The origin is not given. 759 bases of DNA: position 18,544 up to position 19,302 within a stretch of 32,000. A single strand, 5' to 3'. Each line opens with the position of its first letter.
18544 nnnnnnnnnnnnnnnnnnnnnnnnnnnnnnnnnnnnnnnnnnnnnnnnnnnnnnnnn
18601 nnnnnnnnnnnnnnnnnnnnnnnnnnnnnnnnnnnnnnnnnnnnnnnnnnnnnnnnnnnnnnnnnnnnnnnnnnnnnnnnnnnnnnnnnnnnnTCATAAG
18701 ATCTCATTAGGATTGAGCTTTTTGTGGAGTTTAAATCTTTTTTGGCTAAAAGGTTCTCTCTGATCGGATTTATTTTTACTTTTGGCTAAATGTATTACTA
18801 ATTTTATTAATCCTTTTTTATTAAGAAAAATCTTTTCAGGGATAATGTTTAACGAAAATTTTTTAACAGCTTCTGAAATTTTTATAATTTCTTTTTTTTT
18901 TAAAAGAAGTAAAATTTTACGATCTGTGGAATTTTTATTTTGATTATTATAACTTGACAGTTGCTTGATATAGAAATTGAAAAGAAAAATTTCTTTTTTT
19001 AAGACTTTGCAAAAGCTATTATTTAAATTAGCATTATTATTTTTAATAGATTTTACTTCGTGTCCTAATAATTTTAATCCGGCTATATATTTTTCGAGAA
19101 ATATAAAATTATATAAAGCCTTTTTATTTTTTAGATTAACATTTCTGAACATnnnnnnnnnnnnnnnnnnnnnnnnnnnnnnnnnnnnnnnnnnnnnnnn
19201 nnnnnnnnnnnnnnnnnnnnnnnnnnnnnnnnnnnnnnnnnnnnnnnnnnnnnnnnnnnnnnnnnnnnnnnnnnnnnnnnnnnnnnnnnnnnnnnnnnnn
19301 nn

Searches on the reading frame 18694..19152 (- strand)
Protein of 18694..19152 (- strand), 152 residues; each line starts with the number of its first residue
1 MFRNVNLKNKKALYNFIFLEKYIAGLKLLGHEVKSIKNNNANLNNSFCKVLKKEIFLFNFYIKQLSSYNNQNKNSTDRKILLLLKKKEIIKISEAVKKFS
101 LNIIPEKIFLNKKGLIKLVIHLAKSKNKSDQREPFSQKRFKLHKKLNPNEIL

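Call 7: search_protein_families(library=ncbifam, proteins=[window:18694-19152:-])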
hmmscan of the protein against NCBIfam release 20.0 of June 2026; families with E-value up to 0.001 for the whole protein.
window:18694-19152:- (152 aa): 2 families
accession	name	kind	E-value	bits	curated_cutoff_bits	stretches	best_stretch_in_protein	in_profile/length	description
NF003843.0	PRK05422.1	equivalog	2.8e-34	118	130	1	4-144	11-149/156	SsrA-binding protein SmpB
TIGR00086.1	smpB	equivalog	3.1e-33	114.8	119.1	1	7-141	3-136/144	SsrA-binding protein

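Call 9: find_encoding_contigs(protein=window:18694-19152:-, flank=10000, max_places=10)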
Protein window:18694-19152:- (152 aa): no gene with exactly this product is on record in the collection.

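Call 10: find_homologous_proteins(query=window:18694-19152:-)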
Query window:18694-19152:- (152 aa): 33 proteins with E <= 0.001 among 893 candidates.
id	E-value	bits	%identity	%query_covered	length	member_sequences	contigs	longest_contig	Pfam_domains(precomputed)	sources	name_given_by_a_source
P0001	9.1e-85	300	100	100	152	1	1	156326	PF01668.24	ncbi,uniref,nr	ncbi:SsrA-binding protein [Candidatus Karelsulcia muelleri]|uniref:SsrA-binding protein n=1 Tax=Cand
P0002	2.3e-70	253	90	95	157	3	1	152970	PF01668.24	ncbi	ncbi:SsrA-binding protein [Candidatus Karelsulcia muelleri]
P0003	4.3e-63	230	84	93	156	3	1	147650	PF01668.24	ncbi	ncbi:SsrA-binding protein [Candidatus Karelsulcia muelleri]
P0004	2.8e-62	227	85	93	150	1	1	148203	PF01668.24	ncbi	ncbi:SsrA-binding protein [Candidatus Karelsulcia muelleri]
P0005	3.9e-62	227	86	93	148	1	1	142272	PF01668.24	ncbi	ncbi:SsrA-binding protein [Candidatus Karelsulcia muelleri]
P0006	3.0e-59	217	83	86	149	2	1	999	PF01668.24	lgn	-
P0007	3.8e-59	217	86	89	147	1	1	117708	PF01668.24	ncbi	-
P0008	2.0e-57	211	81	91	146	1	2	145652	PF01668.24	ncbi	ncbi:SsrA-binding protein [Candidatus Karelsulcia muelleri]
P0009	1.6e-55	205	80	89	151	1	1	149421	PF01668.24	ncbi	ncbi:SsrA-binding protein [Candidatus Karelsulcia muelleri]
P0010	2.5e-54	201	76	100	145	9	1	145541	PF01668.24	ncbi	ncbi:SsrA-binding protein [Candidatus Karelsulcia muelleri]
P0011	3.9e-54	201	75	86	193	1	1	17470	PF01668.24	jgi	jgi:SsrA-binding protein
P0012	1.0e-53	199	76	91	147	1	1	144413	PF01668.24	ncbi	ncbi:SsrA-binding protein [Candidatus Karelsulcia muelleri]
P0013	2.4e-53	198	70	93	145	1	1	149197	PF01668.24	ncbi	ncbi:SsrA-binding protein [Candidatus Karelsulcia muelleri]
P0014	2.6e-53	198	83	84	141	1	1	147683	PF01668.24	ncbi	ncbi:SsrA-binding protein [Candidatus Karelsulcia muelleri]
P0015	3.4e-53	198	76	91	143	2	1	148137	PF01668.24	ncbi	ncbi:SsrA-binding protein [Candidatus Karelsulcia muelleri]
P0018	4.6e-50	188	72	86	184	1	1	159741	PF01668.24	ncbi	ncbi:SsrA-binding protein [Candidatus Karelsulcia muelleri]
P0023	4.9e-47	178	71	93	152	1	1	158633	PF01668.24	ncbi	ncbi:SsrA-binding protein [Candidatus Karelsulcia muelleri]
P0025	5.1e-38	149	76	72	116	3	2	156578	PF01668.24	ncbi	ncbi:SsrA-binding protein [Candidatus Karelsulcia muelleri]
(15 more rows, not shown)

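Call 11: find_encoding_contigs(protein=P0001, flank=10000, max_places=3)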
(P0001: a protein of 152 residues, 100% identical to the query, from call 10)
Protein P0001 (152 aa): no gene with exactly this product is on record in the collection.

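Call 12: find_encoding_contigs(protein=P0002, flank=10000, max_places=3)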
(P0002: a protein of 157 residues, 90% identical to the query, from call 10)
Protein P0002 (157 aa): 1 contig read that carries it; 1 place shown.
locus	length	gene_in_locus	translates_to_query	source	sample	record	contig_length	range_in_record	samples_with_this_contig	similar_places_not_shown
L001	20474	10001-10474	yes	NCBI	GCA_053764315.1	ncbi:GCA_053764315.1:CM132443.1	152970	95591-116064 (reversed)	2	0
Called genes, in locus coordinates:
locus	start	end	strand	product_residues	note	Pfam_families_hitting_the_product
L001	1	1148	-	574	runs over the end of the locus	PF04760:IF2_N, PF00009:GTP_EFTU, PF00071:Ras (weak), PF01926:MMR_HSR1, PF08477:Roc (faint), PF10662:PduV-EutP (weak), PF22042:EF-G_D2, PF11987:IF-2, +1 more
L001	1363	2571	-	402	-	PF00155:Aminotran_1_2 (faint), PF00266:Aminotran_5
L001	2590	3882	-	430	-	PF19295:SufBD_N (weak), PF01458:SUFBD_core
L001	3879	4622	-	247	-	PF02463:SMC_N (weak), PF00005:ABC_tran, PF13304:AAA_21 (faint)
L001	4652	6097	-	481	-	PF19295:SufBD_N, PF01458:SUFBD_core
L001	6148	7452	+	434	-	PF00919:UPF0004, PF04055:Radical_SAM, PF01938:TRAM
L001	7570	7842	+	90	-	PF00166:Cpn10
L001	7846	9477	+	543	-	PF00118:Cpn60_TCP1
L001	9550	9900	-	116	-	PF11325:DUF3127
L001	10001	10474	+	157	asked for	PF01668:SmpB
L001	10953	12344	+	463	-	PF00890:FAD_binding_2, PF01134:GIDA (weak), PF01266:DAO (faint), PF07992:Pyr_redox_2, PF12831:FAD_oxidored, PF13738:Pyr_redox_3, PF00070:Pyr_redox, PF02852:Pyr_redox_dim, +3 more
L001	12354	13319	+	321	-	PF01018:GTP1_OBG, PF01926:MMR_HSR1, PF02421:FeoB_N (weak)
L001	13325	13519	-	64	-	PF01165:Ribosomal_S21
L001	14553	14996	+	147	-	PF00825:Ribonuclease_P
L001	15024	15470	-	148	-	PF00588:SpoU_methylase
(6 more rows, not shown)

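Call 13: find_encoding_contigs(protein=P0003, flank=10000, max_places=3)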
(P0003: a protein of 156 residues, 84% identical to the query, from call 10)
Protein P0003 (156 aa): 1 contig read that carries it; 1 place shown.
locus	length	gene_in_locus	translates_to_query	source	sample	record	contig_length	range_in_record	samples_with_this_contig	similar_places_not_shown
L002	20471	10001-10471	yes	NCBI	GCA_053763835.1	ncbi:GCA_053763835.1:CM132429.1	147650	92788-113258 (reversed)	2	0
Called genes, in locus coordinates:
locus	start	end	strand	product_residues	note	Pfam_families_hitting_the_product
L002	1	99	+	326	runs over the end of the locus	PF02779:Transket_pyr, PF02780:Transketolase_C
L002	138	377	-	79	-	PF01783:Ribosomal_L32p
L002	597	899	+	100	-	PF00886:Ribosomal_S16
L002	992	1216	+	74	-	PF01649:Ribosomal_S20p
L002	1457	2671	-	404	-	PF00266:Aminotran_5, PF00155:Aminotran_1_2 (faint)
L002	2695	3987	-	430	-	PF19295:SufBD_N (weak), PF01458:SUFBD_core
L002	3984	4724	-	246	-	PF02463:SMC_N (weak), PF00005:ABC_tran, PF13304:AAA_21 (faint)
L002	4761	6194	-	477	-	PF19295:SufBD_N, PF01458:SUFBD_core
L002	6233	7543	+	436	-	PF00919:UPF0004, PF04055:Radical_SAM, PF01938:TRAM (weak)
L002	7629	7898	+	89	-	PF00166:Cpn10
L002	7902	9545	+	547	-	PF00118:Cpn60_TCP1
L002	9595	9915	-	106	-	PF11325:DUF3127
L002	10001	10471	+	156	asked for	PF01668:SmpB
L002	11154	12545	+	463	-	PF00890:FAD_binding_2, PF01134:GIDA (faint), PF01266:DAO (faint), PF07992:Pyr_redox_2, PF12831:FAD_oxidored, PF13738:Pyr_redox_3, PF00070:Pyr_redox, PF02852:Pyr_redox_dim, +2 more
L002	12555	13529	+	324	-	PF01018:GTP1_OBG, PF01926:MMR_HSR1, PF02421:FeoB_N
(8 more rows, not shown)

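Call 14: list_cluster_members(proteins=[P0001, P0025, P0018])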
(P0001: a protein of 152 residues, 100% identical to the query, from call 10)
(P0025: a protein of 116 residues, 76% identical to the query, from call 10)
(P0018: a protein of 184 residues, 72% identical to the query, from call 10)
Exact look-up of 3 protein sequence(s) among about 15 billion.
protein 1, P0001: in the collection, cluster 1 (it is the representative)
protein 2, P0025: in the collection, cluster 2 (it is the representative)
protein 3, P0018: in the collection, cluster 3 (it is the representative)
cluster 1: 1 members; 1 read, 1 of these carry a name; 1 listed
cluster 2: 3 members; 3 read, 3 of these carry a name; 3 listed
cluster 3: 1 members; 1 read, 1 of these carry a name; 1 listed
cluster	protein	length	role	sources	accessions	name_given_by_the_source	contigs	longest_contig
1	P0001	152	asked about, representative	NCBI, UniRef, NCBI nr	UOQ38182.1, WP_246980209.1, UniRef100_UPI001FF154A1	SsrA-binding protein [Candidatus Karelsulcia muelleri] | SsrA-binding protein n=1 Tax=Candidatus Karelsulcia muelleri TaxID=336810 ...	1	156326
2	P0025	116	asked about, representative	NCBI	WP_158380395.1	SsrA-binding protein [Candidatus Karelsulcia muelleri]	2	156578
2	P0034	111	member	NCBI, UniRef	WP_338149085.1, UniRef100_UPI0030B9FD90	SsrA-binding protein [Candidatus Karelsulcia muelleri] | SsrA-binding protein n=1 Tax=Candidatus Karelsulcia muelleri TaxID=336810 ...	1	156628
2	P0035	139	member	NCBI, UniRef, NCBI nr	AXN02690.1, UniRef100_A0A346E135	tmRNA-binding protein SmpB [Candidatus Karelsulcia muelleri] | TmRNA-binding protein SmpB n=2 Tax=Candidatus Karelsulcia muelleri TaxID=336810 ...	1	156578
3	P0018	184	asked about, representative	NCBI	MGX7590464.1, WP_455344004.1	SsrA-binding protein [Candidatus Karelsulcia muelleri]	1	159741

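Call 30: list_cluster_members(proteins=[P0002, P0003, P0004, P0005, P0006, P0007, P0008, P0009, P0010, P0011])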
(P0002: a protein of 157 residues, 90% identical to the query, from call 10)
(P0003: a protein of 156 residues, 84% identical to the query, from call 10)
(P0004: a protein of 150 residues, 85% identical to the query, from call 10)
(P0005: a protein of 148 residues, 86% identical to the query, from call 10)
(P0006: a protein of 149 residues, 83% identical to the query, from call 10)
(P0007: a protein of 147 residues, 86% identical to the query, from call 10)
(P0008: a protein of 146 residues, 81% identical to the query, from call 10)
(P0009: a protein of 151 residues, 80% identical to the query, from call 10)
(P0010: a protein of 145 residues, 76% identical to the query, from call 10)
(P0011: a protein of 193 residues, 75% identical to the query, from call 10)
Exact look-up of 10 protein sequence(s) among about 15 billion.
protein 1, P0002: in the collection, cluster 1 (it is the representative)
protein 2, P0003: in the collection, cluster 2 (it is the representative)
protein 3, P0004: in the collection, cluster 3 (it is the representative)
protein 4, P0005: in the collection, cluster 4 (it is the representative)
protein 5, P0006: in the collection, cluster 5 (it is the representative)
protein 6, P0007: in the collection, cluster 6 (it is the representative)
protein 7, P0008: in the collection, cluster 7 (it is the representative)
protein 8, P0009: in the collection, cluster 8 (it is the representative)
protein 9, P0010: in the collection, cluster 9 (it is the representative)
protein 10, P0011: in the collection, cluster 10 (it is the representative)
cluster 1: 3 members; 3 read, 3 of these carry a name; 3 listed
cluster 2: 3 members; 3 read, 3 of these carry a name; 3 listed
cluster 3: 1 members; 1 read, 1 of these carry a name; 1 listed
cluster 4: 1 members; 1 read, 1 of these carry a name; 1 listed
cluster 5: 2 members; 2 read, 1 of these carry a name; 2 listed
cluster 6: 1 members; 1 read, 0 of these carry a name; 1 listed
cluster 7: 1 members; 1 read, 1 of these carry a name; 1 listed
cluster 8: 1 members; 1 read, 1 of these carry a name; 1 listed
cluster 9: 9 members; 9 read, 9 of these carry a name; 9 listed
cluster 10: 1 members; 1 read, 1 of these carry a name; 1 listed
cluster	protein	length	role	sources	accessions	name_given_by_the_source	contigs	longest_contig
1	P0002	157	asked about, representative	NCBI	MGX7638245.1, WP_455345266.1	SsrA-binding protein [Candidatus Karelsulcia muelleri]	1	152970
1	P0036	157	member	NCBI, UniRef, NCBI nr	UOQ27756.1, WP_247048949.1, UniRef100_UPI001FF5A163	SsrA-binding protein [Candidatus Karelsulcia muelleri] | SsrA-binding protein n=1 Tax=Candidatus Karelsulcia muelleri TaxID=336810 ...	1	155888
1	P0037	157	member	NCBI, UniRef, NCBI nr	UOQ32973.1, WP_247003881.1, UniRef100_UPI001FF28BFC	SsrA-binding protein [Candidatus Karelsulcia muelleri] | SsrA-binding protein n=1 Tax=Candidatus Karelsulcia muelleri TaxID=336810 ...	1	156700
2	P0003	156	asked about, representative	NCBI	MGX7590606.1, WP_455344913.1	SsrA-binding protein [Candidatus Karelsulcia muelleri]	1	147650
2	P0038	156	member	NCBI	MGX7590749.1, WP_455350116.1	SsrA-binding protein [Candidatus Karelsulcia muelleri]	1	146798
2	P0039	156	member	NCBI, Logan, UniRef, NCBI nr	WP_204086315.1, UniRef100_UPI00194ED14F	SsrA-binding protein [Candidatus Karelsulcia muelleri] | SsrA-binding protein n=1 Tax=Candidatus Karelsulcia muelleri TaxID=336810 ...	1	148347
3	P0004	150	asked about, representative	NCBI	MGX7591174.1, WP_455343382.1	SsrA-binding protein [Candidatus Karelsulcia muelleri]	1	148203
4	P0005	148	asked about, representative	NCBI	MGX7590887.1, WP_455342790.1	SsrA-binding protein [Candidatus Karelsulcia muelleri]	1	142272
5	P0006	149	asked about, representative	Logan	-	-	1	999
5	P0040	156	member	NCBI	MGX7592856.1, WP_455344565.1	SsrA-binding protein [Candidatus Karelsulcia muelleri]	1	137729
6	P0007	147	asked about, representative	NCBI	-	-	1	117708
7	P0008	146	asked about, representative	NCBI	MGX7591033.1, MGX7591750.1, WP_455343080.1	SsrA-binding protein [Candidatus Karelsulcia muelleri]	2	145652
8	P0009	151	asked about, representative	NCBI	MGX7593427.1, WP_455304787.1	SsrA-binding protein [Candidatus Karelsulcia muelleri]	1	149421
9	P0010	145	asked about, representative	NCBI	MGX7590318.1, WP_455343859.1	SsrA-binding protein [Candidatus Karelsulcia muelleri]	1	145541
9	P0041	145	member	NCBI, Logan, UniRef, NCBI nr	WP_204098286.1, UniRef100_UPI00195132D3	SsrA-binding protein [Candidatus Karelsulcia muelleri] | SsrA-binding protein n=1 Tax=Candidatus Karelsulcia muelleri TaxID=336810 ...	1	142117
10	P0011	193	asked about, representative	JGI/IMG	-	SsrA-binding protein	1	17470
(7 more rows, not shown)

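Call 32: find_encoding_contigs(protein=P0036, flank=10000, max_places=3)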
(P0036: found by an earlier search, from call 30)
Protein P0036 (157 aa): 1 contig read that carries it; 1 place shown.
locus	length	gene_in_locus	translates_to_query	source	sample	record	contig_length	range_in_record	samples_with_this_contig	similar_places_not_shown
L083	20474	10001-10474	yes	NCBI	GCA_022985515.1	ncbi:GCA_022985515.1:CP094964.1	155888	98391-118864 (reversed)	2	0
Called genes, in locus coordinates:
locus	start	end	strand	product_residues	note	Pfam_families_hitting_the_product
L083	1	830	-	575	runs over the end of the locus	PF04760:IF2_N, PF00009:GTP_EFTU, PF00071:Ras (weak), PF01926:MMR_HSR1, PF08477:Roc (weak), PF22042:EF-G_D2, PF11987:IF-2, PF03144:GTP_EFTU_D2 (weak)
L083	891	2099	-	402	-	PF00155:Aminotran_1_2 (faint), PF00266:Aminotran_5, PF01053:Cys_Met_Meta_PP (faint)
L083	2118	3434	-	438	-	PF01458:SUFBD_core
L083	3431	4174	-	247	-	PF02463:SMC_N (faint), PF00005:ABC_tran, PF13304:AAA_21 (faint)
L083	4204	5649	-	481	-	PF19295:SufBD_N, PF01458:SUFBD_core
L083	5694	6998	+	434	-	PF00919:UPF0004, PF04055:Radical_SAM, PF01938:TRAM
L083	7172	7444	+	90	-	PF00166:Cpn10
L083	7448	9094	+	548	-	PF00118:Cpn60_TCP1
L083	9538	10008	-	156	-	-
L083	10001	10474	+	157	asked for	PF01668:SmpB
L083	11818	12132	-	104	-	-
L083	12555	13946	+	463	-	PF00890:FAD_binding_2, PF01134:GIDA (faint), PF01266:DAO (faint), PF07992:Pyr_redox_2, PF12831:FAD_oxidored, PF13738:Pyr_redox_3, PF00070:Pyr_redox, PF02852:Pyr_redox_dim, +3 more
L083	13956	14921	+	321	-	PF01018:GTP1_OBG, PF01926:MMR_HSR1, PF02421:FeoB_N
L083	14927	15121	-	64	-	PF01165:Ribosomal_S21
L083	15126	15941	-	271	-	PF03462:PCRF, PF00472:RF-1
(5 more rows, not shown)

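Call 33: find_encoding_contigs(protein=P0037, flank=10000, max_places=3)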
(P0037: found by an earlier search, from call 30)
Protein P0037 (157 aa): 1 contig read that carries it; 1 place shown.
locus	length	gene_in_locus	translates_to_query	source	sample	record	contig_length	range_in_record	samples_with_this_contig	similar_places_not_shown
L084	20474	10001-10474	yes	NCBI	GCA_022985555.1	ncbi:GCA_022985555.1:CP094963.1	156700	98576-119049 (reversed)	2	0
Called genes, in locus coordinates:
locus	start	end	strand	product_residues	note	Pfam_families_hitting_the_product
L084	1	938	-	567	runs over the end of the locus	PF04760:IF2_N, PF00009:GTP_EFTU, PF00071:Ras (weak), PF01926:MMR_HSR1, PF08477:Roc (weak), PF10662:PduV-EutP (weak), PF22042:EF-G_D2, PF11987:IF-2, +1 more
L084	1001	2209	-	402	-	PF00155:Aminotran_1_2 (faint), PF00266:Aminotran_5, PF01053:Cys_Met_Meta_PP (faint)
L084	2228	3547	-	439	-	PF01458:SUFBD_core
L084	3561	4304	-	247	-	PF02463:SMC_N (faint), PF00005:ABC_tran, PF13304:AAA_21 (faint)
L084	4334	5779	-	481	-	PF19295:SufBD_N, PF01458:SUFBD_core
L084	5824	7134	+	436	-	PF00919:UPF0004, PF04055:Radical_SAM, PF01938:TRAM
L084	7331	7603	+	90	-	PF00166:Cpn10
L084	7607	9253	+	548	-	PF00118:Cpn60_TCP1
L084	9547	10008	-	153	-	-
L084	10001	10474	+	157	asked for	PF01668:SmpB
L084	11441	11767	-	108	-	-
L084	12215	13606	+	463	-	PF00890:FAD_binding_2, PF01134:GIDA (faint), PF01266:DAO (faint), PF07992:Pyr_redox_2, PF12831:FAD_oxidored, PF13738:Pyr_redox_3, PF00070:Pyr_redox, PF02852:Pyr_redox_dim, +3 more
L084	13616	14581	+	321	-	PF01018:GTP1_OBG, PF01926:MMR_HSR1, PF02421:FeoB_N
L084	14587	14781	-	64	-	PF01165:Ribosomal_S21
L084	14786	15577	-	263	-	PF03462:PCRF, PF00472:RF-1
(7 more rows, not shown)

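Call 41: find_encoding_contigs(protein=P0007, flank=4000, max_places=2)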
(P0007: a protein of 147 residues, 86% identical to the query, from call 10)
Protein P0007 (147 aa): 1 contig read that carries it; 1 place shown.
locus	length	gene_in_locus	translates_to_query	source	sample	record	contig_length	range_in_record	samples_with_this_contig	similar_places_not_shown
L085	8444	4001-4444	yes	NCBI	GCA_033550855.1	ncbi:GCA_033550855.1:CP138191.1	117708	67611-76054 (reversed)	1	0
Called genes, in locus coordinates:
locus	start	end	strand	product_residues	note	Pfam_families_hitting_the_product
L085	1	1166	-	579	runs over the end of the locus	PF00920:ILVD_EDD_N, PF24877:ILV_EDD_C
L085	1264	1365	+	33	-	-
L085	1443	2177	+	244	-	PF01416:PseudoU_synth_1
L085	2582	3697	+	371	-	PF00712:DNA_pol3_beta, PF02767:DNA_pol3_beta_2, PF02768:DNA_pol3_beta_3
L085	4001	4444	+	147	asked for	PF01668:SmpB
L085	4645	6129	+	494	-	PF00587:tRNA-synt_2b, PF03129:HGTP_anticodon, PF09180:ProRS-C_1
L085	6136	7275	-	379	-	PF00266:Aminotran_5, PF01212:Beta_elim_lyase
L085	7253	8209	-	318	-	PF01171:ATP_bind_3, PF01507:PAPS_reduct (faint), PF28558:TilS_SCL (weak)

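Call 42: find_encoding_contigs(protein=P0005, flank=4000, max_places=2)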
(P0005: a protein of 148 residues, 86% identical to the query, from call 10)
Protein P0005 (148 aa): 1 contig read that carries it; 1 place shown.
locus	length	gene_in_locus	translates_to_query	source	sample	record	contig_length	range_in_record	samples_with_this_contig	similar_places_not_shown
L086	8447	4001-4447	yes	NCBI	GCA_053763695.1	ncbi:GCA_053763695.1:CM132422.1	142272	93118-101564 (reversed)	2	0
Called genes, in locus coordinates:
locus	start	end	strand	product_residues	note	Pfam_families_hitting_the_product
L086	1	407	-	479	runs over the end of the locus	PF19295:SufBD_N, PF01458:SUFBD_core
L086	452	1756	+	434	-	PF00919:UPF0004, PF04055:Radical_SAM, PF01938:TRAM (weak)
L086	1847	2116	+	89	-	PF00166:Cpn10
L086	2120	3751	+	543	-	PF00118:Cpn60_TCP1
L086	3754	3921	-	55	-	PF11325:DUF3127 (weak)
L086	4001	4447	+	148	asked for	PF01668:SmpB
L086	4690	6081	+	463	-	PF00890:FAD_binding_2, PF01134:GIDA (faint), PF01266:DAO (faint), PF07992:Pyr_redox_2, PF12831:FAD_oxidored, PF13738:Pyr_redox_3, PF00070:Pyr_redox, PF02852:Pyr_redox_dim, +2 more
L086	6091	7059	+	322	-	PF01018:GTP1_OBG, PF01926:MMR_HSR1, PF02421:FeoB_N (weak)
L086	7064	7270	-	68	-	PF01165:Ribosomal_S21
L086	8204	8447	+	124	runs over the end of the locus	PF00825:Ribonuclease_P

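Call 43: find_encoding_contigs(protein=P0004, flank=4000, max_places=2)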
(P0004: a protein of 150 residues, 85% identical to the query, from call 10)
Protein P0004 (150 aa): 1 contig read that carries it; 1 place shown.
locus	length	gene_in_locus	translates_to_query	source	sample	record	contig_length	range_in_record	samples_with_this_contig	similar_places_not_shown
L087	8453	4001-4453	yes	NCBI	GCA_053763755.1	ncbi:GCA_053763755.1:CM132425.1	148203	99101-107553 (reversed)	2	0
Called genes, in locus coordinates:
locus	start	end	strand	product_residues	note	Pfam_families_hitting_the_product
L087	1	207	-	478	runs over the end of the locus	PF19295:SufBD_N, PF01458:SUFBD_core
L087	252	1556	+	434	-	PF00919:UPF0004, PF04055:Radical_SAM, PF01938:TRAM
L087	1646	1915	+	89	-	PF00166:Cpn10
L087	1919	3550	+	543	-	PF00118:Cpn60_TCP1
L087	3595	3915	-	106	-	PF11325:DUF3127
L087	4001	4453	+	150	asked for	PF01668:SmpB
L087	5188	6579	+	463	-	PF00890:FAD_binding_2 (weak), PF01134:GIDA (faint), PF01266:DAO (faint), PF07992:Pyr_redox_2, PF12831:FAD_oxidored (weak), PF13738:Pyr_redox_3, PF00070:Pyr_redox, PF02852:Pyr_redox_dim, +2 more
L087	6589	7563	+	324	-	PF01018:GTP1_OBG, PF01926:MMR_HSR1, PF02421:FeoB_N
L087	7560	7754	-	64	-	PF01165:Ribosomal_S21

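Call 76: find_encoding_contigs(protein=P0018, flank=6000, max_places=2)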
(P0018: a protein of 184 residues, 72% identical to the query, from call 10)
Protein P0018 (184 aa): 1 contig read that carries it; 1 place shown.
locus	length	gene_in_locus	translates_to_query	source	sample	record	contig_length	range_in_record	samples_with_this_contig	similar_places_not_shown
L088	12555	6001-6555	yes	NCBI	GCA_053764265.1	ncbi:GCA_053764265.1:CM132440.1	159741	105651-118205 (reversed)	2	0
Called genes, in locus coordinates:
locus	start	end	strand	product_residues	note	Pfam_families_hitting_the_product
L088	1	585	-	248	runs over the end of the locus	PF02463:SMC_N, PF00005:ABC_tran, PF13304:AAA_21 (faint)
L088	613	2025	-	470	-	PF19295:SufBD_N, PF01458:SUFBD_core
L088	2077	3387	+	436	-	PF00919:UPF0004, PF04055:Radical_SAM, PF01938:TRAM (weak)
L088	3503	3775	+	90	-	PF00166:Cpn10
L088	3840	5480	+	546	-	PF00118:Cpn60_TCP1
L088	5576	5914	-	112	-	PF11325:DUF3127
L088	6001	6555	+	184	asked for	PF01668:SmpB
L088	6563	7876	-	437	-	PF01411:tRNA-synt_2c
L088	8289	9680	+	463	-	PF00890:FAD_binding_2 (weak), PF01134:GIDA (weak), PF01266:DAO (faint), PF07992:Pyr_redox_2, PF12831:FAD_oxidored (weak), PF13738:Pyr_redox_3, PF00070:Pyr_redox, PF02852:Pyr_redox_dim, +2 more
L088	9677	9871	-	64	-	PF01165:Ribosomal_S21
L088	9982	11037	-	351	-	PF03462:PCRF, PF00472:RF-1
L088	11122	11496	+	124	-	PF00825:Ribonuclease_P (weak)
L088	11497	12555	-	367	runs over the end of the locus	-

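Call 77: find_encoding_contigs(protein=P0023, flank=6000, max_places=2)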
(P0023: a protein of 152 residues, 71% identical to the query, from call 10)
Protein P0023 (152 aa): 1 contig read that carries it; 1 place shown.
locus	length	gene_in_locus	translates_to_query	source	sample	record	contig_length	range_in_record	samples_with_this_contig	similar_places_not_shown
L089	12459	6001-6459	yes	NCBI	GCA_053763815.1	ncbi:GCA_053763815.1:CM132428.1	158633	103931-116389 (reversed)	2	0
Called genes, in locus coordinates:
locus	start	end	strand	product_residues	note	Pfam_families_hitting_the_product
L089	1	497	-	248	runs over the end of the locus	PF02463:SMC_N (weak), PF00005:ABC_tran, PF13304:AAA_21 (faint)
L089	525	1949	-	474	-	PF19295:SufBD_N, PF01458:SUFBD_core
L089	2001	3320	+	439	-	PF00919:UPF0004, PF04055:Radical_SAM, PF01938:TRAM (weak)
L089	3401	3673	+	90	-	PF00166:Cpn10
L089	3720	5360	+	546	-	PF00118:Cpn60_TCP1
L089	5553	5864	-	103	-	PF11325:DUF3127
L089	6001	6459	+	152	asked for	PF01668:SmpB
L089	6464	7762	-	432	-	PF01411:tRNA-synt_2c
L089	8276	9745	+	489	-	PF00587:tRNA-synt_2b, PF03129:HGTP_anticodon, PF09180:ProRS-C_1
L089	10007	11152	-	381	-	PF00266:Aminotran_5, PF01212:Beta_elim_lyase (weak)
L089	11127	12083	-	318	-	PF01171:ATP_bind_3, PF28558:TilS_SCL (faint)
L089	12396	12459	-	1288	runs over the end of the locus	PF02811:PHP, PF07733:DNA_pol3_alpha, PF17657:DNA_pol3_finger, PF14579:HHH_6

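Call 81: search_protein_families(library=pfam, proteins=[L088:6563-7876:-], max_evalue=1)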
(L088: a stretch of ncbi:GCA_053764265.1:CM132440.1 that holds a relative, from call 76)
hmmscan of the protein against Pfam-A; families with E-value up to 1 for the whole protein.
L088:6563-7876:- (437 aa): 3 families
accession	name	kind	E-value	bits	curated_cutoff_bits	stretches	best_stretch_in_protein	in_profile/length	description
PF01411.24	tRNA-synt_2c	-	2.7e-142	475.6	30.3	1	5-428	1-414/552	tRNA synthetases class II (A)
PF16994.11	Glyco_trans_4_5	-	0.3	11.2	26.6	0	383-429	84-130/172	Glycosyl-transferase family 4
PF17215.9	Rrp44_S1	-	0.37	11.2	23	1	221-290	12-81/89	S1 domain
